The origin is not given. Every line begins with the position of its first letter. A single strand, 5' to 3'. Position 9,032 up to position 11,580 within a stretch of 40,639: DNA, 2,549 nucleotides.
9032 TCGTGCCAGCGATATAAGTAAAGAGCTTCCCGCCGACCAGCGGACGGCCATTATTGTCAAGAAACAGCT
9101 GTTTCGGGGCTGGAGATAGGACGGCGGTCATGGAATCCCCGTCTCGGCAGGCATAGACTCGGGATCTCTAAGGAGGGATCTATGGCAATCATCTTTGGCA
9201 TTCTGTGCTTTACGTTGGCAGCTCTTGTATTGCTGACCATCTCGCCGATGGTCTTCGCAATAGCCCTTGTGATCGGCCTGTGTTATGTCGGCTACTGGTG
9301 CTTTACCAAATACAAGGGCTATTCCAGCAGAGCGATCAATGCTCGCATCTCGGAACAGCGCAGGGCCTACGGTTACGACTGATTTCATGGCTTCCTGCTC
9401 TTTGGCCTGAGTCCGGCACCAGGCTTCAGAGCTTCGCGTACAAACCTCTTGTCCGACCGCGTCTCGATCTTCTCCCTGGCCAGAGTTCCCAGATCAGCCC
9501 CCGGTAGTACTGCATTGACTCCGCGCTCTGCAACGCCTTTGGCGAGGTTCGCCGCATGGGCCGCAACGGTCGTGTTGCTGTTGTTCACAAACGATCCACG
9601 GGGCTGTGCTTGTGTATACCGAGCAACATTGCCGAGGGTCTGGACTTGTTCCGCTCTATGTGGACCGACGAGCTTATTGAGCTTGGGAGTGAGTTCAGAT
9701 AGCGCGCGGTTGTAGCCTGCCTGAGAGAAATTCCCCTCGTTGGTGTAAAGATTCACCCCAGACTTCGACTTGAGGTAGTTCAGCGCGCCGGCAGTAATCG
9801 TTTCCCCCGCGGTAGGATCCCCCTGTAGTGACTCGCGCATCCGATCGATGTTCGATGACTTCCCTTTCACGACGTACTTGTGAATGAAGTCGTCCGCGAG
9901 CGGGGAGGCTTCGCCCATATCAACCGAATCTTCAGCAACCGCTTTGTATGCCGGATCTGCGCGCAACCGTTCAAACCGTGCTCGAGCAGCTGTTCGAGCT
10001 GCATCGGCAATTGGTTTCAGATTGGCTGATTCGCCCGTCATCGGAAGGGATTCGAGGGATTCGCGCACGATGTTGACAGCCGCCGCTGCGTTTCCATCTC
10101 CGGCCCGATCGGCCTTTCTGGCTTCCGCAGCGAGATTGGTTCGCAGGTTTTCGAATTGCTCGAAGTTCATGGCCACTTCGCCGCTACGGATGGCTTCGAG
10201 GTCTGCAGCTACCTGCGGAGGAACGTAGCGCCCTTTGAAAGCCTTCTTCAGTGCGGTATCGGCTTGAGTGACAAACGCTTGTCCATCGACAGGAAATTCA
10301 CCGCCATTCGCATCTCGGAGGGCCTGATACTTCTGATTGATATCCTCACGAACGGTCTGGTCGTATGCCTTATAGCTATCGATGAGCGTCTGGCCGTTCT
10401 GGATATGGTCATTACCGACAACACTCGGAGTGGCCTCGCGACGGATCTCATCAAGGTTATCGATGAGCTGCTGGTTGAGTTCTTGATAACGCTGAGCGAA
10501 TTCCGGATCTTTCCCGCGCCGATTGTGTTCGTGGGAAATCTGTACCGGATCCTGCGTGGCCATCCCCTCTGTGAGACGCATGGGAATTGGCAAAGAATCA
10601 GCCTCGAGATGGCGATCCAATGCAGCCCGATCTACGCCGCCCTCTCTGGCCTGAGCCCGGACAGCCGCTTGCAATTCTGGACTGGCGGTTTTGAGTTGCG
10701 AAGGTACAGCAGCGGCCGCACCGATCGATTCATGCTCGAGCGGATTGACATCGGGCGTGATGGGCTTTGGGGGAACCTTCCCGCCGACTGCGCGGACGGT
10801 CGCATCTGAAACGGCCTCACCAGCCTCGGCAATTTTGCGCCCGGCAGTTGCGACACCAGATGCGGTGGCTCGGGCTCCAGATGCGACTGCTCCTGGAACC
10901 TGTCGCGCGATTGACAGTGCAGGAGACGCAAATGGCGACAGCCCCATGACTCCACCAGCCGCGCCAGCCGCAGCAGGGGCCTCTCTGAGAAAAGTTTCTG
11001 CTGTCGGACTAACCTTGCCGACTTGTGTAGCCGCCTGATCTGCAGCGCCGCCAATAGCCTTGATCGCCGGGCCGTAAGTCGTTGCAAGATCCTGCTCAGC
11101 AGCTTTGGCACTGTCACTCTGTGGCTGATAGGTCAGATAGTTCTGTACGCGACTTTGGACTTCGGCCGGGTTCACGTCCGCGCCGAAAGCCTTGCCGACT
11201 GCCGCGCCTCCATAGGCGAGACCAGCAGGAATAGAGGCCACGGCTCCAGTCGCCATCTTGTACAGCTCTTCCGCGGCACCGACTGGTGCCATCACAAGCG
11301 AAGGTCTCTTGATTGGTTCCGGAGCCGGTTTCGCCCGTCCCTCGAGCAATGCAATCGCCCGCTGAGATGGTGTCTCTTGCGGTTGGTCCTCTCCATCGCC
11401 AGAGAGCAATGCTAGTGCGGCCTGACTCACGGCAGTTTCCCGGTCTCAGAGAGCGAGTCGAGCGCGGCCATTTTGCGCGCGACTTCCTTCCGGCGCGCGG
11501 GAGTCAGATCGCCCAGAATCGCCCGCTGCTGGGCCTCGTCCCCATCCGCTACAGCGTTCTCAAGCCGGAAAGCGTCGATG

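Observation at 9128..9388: Bidirectionally coding-looking gap between the ejection-protein and tail-fibre genes: a 2-TM protein with a strong RBS antisense to the late operon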

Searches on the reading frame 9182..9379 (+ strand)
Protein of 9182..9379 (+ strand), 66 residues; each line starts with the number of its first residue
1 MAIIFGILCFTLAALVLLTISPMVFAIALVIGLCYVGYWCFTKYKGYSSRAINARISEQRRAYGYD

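Call 6: search_dna_similar(query=window:9182-9379:+, collection=phages, mode=protein, max_evalue=10, max_rows=20)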
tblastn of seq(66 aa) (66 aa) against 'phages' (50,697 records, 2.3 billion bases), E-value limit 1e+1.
Records with a match: 3; places in all: 3; records where one place covers at least 80% of the query: 2.
Best place of each record, by identity: <60% 3.
By first word of the organism name: Acinetobacter 2; Bacteroides 1.
By host as written in the record: - 2; Bacteroides kribbi U7 1.
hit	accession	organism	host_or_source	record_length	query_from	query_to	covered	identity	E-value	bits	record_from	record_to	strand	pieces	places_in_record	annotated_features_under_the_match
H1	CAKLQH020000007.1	Acinetobacter phage MD-2021a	not known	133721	1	65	98%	33.3%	7e+0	29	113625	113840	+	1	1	rhtC_3: putative LysE type translocator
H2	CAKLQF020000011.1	Acinetobacter phage MD-2021a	not known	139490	1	65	98%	33.3%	7e+0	29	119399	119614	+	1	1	rhtC_4: putative LysE type translocator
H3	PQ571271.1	Bacteroides phage BKR1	Bacteroides kribbi U7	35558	6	34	44%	50.0%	3e+0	30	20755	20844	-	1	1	hypothetical protein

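Call 10: find_related_loci(query=window:9182-9379:+, collection=viral_contigs, flank=6000)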
Query seq(66 aa) (66 aa) in viral_contigs; peptide patterns used: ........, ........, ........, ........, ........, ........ (x = any residue, [..] = any of these).
89 stretches matched a pattern, but none encodes a relative of the query by tblastn (E <= 1e-3).

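Call 15: find_homologous_proteins(query=window:9182-9379:+, max_evalue=1)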
Query seq(66 aa) (66 aa): 1 proteins with E <= 1 among 1 candidates.
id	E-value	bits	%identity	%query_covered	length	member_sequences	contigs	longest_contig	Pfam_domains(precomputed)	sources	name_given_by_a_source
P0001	4.1e-36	139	100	100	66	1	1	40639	-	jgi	-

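Call 16: find_encoding_contigs(protein=P0001, flank=10000, max_places=5)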
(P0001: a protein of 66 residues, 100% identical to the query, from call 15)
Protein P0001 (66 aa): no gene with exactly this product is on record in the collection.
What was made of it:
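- Tried and rejected: An exact look-up of P0001 in the contig index failed (call 16).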

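Call 37: search_protein_representatives(protein=window:9182-9379:+)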
Query: 66 residues. Proteins with E-value up to 0.001 (for the whole library): 2; up to 1e-10: 1; up to 1e-30: 1. The best 2 are listed.
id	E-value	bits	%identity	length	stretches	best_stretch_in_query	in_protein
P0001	1.3e-36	138.9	100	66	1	1-66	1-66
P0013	8.9e-07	44.9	38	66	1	1-66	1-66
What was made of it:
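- An exhaustive HMMER search of 1.84 billion representatives returns exactly one other protein, P0013: 66 aa, 38% identity over 1-66, E 8.9e-7 (call 37).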

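Call 39: find_encoding_contigs(protein=P0013, flank=6000, max_places=6)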
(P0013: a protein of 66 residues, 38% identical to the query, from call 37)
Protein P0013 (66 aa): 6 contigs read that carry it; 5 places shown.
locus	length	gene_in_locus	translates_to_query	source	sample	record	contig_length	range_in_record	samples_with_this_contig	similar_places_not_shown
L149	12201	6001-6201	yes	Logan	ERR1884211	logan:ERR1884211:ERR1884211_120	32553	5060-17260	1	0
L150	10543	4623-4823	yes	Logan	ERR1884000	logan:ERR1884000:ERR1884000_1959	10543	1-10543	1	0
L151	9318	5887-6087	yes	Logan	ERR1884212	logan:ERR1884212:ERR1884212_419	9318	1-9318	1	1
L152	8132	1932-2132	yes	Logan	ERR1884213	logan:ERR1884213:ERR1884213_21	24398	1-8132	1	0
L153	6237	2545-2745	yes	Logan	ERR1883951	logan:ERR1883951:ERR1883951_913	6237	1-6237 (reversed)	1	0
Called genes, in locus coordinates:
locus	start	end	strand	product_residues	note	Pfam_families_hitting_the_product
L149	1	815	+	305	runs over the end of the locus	PF22022:Phage_int_M (weak)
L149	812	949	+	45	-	-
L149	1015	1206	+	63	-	-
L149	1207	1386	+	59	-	-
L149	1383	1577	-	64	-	-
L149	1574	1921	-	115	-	-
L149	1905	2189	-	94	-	-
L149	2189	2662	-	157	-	PF00959:Phage_lysozyme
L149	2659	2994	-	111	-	-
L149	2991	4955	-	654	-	PF13884:Peptidase_S74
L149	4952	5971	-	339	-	-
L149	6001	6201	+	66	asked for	-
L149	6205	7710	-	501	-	-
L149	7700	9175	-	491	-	-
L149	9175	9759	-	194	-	-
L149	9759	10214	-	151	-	-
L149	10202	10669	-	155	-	PF00583:Acetyltransf_1, PF13508:Acetyltransf_7 (weak)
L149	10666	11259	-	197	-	PF20043:DUF6445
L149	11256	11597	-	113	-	-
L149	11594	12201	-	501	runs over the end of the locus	PF11134:Phage_stabilise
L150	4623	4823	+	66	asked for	-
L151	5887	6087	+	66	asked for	-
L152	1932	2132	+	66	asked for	-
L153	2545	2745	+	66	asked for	-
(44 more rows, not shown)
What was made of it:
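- On Moron (accessory gene inserted in a late operon): The L149 contig has a weak integrase hit (call 39).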

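Call 44: find_homologous_proteins(query=A5, max_evalue=10)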
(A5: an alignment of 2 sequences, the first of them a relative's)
Query A5 (2 sequences) (66 aa, profile of the alignment): 2 proteins with E <= 10 among 86 candidates.
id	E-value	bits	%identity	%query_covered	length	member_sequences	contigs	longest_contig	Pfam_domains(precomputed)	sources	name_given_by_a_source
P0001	2.8e-36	141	100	100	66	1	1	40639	-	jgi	-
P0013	7.9e-34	133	38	100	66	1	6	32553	-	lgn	-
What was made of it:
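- Tried and rejected: Word-indexed protein search of plus66, and of the two-sequence profile, found no members beyond P0001 and P0013 (calls 15, 44).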

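Call 45: find_related_loci(query=A5, collection=viral_contigs, flank=4000)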
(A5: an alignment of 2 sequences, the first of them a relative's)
Query A5 (66 aa) in viral_contigs; peptide patterns used: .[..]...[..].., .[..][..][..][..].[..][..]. (x = any residue, [..] = any of these).
16 stretches matched a pattern, but none encodes a relative of the query by tblastn (E <= 1e-3).

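Call 46: find_related_loci(query=L149:6205-7710:-, collection=viral_contigs, flank=3000)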
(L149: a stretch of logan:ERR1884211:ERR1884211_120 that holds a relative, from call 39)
Query L149:6205-7710:- (501 aa) in viral_contigs; peptide patterns used: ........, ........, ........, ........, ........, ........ (x = any residue, [..] = any of these).
6 stretches matched a pattern, but none encodes a relative of the query by tblastn (E <= 1e-3).
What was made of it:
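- Tried and rejected: IMG/VR pattern scans with plus66, with the profile, and with the L149 501-aa protein found nothing (calls 10, 45, 46).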

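Call 56: search_protein_families(library=phrogs, proteins=[P0001, P0013], max_evalue=0.01)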
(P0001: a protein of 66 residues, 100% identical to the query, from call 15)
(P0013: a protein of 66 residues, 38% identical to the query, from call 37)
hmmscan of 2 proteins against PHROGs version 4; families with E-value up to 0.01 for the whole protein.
P0001 (66 aa): 1 family
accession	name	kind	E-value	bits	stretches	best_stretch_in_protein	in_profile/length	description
phrog_15559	-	unknown function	0.0044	18.1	1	2-47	28-72/83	-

P0013 (66 aa): 0 families

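Call 68: predict_structure(alignment_id=A5)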
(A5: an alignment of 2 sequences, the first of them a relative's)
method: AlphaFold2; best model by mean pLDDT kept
length: 66 residues; sequences in the alignment: 2
mean_pLDDT: 76.6   pTM: 0.38
mean pLDDT of the five models: 76.6, 74.6, 73.3, 73.2, 72.9
residues with pLDDT >= 90: 3; 70-90: 41; 50-70: 22; < 50: 0
segments of 3 or more residues with pLDDT < 50: none
pLDDT, mean of each block of 10 residues (from residue 1): 84 87 86 85 60 66 64
secondary structure, 60 per line:
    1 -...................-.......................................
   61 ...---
elements in order: H2-20 H22-63
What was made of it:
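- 9182..9382 (+): Gene for a 66-aa membrane protein (P0001). Residues 2-20 and 22-41 form a hydrophobic helical hairpin broken at S21-P22 (nt about 9185-9304). The basic C-terminal tail ends in RRAYGYD. AF2 helices 2-20 and 22-63 (call 68).
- AF2 gives helix 2-20, a break, then helix 22-63, with pLDDT about 85 in the hydrophobic part (call 68).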

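Call 69: search_protein_families(library=padloc, proteins=[P0001, P0013], max_evalue=1)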
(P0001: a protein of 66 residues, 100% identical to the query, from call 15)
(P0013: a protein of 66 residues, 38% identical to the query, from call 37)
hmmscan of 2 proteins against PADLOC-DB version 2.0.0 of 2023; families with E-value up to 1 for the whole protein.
P0001 (66 aa): 1 family
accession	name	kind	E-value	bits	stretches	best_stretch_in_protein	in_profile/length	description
PDLC00647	ZorA3|ZorA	-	0.016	11.7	1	3-49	16-63/780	MotA/ExbB/TolQ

P0013 (66 aa): 0 families

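Call 70: search_protein_families(library=pfam, proteins=[P0001, P0013], max_evalue=0.1)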
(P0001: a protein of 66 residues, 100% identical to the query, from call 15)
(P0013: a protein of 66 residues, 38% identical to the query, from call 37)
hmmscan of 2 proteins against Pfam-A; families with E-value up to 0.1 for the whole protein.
P0001 (66 aa): 2 families
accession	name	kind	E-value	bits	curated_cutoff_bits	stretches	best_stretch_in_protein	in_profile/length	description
PF01040.23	UbiA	-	0.0011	18.8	34.2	1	2-50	69-117/250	UbiA prenyltransferase family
PF07264.17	EI24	-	0.013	16.1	32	1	7-60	118-167/199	Sulfate transporter CysZ/Etoposide-induced protein 2.4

P0013 (66 aa): 2 families
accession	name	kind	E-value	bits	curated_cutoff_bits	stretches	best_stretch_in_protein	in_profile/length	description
PF13567.11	DUF4131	-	0.028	14.5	31.6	1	5-43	11-50/165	Domain of unknown function (DUF4131)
PF01277.22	Oleosin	-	0.084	13.1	25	1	4-44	24-65/113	Oleosin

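Call 71: search_solved_structures(query=A5, max_evalue=1)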
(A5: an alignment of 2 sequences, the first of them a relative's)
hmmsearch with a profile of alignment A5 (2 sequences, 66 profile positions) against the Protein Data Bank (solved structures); distinct sequences matched with E-value up to 1: 0.
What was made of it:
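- Tried and rejected: Pfam, PHROG, PADLOC and PDB gave only sub-threshold, TM-biased matches (calls 56, 69-71).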

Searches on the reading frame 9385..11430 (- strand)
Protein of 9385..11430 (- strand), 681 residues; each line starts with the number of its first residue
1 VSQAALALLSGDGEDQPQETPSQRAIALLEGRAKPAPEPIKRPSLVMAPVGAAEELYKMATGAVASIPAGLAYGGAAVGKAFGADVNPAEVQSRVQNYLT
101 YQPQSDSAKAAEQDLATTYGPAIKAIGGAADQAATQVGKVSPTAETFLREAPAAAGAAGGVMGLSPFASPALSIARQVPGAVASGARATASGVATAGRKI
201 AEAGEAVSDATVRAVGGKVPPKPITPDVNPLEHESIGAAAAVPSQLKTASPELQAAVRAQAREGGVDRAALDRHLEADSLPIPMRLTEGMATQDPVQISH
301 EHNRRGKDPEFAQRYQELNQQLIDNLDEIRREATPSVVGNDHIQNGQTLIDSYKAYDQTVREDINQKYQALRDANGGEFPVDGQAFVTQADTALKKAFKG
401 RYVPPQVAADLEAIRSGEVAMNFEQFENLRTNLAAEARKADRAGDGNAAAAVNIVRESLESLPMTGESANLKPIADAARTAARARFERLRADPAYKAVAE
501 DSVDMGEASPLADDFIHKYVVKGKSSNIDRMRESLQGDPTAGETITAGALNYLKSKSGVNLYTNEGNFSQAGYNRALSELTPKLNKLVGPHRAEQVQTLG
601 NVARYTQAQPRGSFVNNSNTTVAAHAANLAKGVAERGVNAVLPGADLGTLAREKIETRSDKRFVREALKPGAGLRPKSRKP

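Call 8: search_dna_similar(query=window:9385-11430:-, collection=phages, mode=protein, max_rows=30)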
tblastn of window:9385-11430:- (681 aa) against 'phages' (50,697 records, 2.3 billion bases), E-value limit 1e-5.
Records with a match: 1; places in all: 1; records where one place covers at least 80% of the query: 0.
Best place of each record, by identity: <60% 1.
By first word of the organism name: Pseudomonas 1.
By host as written in the record: Pseudomonas aeruginosa 1.
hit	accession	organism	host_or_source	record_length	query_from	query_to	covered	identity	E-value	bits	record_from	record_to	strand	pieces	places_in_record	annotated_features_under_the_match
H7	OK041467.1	Pseudomonas phage PAE2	Pseudomonas aeruginosa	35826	266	670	59%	31.2%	9e-29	129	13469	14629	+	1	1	hypothetical protein (x2)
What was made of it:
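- Tried and rejected: The 681-aa protein has one distant hit, Pseudomonas phage PAE2 (call 8).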

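Call 9: find_related_loci(query=window:9385-11430:-, collection=viral_contigs, flank=6000)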
Query window:9385-11430:- (681 aa) in viral_contigs; peptide patterns used: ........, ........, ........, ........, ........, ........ (x = any residue, [..] = any of these).
91 stretches matched a pattern; 83 encode a relative of the query (tblastn E <= 1e-3); the best 80 are kept; 80 distinct loci.
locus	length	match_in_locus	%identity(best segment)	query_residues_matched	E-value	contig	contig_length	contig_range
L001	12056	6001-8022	62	1-675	0e+0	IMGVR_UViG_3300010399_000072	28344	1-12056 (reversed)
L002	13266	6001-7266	67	251-674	2e-172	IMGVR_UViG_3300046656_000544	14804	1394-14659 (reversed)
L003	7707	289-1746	46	161-677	1e-129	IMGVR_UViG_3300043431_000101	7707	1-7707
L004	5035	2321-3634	49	239-675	4e-126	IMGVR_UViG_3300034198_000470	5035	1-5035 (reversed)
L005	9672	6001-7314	49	239-675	4e-125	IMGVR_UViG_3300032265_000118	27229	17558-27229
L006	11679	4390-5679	51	240-677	8e-125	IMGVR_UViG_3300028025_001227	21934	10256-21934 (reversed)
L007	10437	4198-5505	49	239-675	8e-125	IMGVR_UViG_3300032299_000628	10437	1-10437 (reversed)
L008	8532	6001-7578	46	165-670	2e-124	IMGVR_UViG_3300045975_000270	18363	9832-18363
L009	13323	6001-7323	48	224-675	5e-124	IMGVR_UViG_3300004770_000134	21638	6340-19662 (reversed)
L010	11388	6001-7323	48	224-675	4e-124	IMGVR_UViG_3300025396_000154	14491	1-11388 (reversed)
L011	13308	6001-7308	49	239-675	9e-124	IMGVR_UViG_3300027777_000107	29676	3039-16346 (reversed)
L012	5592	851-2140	51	240-677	4e-124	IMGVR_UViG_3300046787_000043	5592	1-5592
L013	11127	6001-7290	51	240-677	1e-123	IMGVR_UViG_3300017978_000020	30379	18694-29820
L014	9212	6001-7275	48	240-675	4e-123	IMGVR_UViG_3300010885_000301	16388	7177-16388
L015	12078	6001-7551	42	94-675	3e-123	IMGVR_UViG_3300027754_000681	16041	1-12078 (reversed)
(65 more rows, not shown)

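Call 19: find_related_loci(query=window:9385-11430:-, collection=metagenome_contigs, flank=3000)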
Query window:9385-11430:- (681 aa) in metagenome_contigs; peptide patterns used: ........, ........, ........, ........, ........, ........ (x = any residue, [..] = any of these).
364 stretches matched a pattern; 63 encode a relative of the query (tblastn E <= 1e-3); 63 distinct loci.
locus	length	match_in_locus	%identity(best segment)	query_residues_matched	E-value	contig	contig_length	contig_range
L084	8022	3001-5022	62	1-675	0e+0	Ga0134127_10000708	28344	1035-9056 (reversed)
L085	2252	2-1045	80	332-679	0e+0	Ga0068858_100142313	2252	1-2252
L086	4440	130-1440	57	233-674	5e-153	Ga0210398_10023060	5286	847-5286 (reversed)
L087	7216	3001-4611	51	162-680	4e-151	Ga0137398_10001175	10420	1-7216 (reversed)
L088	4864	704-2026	50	234-677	1e-128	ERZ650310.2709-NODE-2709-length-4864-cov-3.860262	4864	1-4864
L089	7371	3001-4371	50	212-675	3e-126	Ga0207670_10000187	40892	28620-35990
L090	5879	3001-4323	50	235-675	1e-125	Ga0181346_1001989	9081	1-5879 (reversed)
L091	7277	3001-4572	42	94-675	1e-125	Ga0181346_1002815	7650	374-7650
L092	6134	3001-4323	49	235-675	4e-125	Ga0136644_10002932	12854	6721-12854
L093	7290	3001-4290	51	240-677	3e-125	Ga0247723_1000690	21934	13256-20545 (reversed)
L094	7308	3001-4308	49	239-675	3e-124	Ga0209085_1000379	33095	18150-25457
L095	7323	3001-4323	48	224-675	2e-124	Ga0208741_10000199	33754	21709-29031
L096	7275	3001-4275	48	240-675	2e-123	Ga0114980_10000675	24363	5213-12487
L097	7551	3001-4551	42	94-675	1e-123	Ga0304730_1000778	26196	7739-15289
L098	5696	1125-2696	42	94-675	5e-124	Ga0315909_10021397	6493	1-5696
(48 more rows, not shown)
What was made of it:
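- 9385..11430 (-): 681-aa gene at the position of P22 gene 16, the last of three putative ejection-protein genes (215, 484 and 681 aa). Its stop lies 2 nt from the stop of the plus gene, in convergent orientation. More than 140 homologous loci (calls 9, 19).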

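Call 20: find_related_loci(query=window:9385-11430:-, collection=genome_contigs, flank=3000)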
Query window:9385-11430:- (681 aa) in genome_contigs; peptide patterns used: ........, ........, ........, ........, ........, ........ (x = any residue, [..] = any of these).
314 stretches matched a pattern; 2 encode a relative of the query (tblastn E <= 1e-3); 2 distinct loci.
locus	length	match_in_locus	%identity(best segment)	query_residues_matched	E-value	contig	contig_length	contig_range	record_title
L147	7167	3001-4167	51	228-622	4e-115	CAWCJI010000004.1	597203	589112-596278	MAG: uncultured beta proteobacterium isolate MFD04580.bin.2.104 genome assembly, contig: contig_13557, whole genome shot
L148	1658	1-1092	53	305-681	1e-121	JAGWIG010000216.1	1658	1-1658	MAG: Pseudomonadota bacterium isolate REEB109 contig-150_113506, whole genome shotgun sequence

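Call 56: search_protein_families(library=phrogs, proteins=[window:9385-11430:-], max_evalue=0.01)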
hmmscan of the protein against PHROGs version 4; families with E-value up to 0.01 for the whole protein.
window:9385-11430:- (681 aa): 1 family
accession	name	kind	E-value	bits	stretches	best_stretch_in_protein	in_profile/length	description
phrog_4708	-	head and packaging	0.0067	17.2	1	435-522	82-172/245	head scaffolding protein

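Call 70: search_protein_families(library=pfam, proteins=[window:9385-11430:-], max_evalue=0.1)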
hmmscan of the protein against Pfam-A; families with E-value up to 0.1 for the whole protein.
window:9385-11430:- (681 aa): 0 families
